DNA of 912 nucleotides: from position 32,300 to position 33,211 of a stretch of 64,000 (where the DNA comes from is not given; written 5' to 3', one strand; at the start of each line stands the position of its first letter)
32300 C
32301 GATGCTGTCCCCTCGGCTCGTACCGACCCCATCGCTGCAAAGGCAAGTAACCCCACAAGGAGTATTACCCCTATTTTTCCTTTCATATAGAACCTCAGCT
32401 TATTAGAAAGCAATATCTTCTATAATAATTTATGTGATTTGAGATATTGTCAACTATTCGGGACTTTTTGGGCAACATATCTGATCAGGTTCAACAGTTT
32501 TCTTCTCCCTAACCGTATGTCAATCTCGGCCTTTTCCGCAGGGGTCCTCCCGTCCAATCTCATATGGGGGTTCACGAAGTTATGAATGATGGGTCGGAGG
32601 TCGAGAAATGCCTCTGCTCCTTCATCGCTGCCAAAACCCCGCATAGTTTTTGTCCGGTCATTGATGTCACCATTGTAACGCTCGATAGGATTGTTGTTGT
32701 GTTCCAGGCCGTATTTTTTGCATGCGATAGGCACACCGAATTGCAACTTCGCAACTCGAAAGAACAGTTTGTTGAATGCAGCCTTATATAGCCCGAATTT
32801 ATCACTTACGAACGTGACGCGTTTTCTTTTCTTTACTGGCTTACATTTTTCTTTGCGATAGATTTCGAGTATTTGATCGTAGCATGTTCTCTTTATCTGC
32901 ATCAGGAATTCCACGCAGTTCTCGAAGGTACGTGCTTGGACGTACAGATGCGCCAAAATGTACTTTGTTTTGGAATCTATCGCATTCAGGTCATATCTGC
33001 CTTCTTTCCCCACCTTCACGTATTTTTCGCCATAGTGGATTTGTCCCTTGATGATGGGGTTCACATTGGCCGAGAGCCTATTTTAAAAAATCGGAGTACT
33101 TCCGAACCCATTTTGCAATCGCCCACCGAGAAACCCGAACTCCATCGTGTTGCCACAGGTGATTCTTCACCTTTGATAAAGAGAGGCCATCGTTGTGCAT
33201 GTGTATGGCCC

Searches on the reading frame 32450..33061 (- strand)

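Call 48: search_protein_families(library=pfam, proteins=[window:32450-33061:-], max_evalue=0.00001)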
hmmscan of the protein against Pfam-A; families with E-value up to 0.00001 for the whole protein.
window:32450-33061:- (203 aa): 1 family
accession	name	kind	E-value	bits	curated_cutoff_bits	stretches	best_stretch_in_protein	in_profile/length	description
PF13610.12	DDE_Tnp_IS240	-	1.6e-06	28.7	27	0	8-154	4-127/139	DDE domain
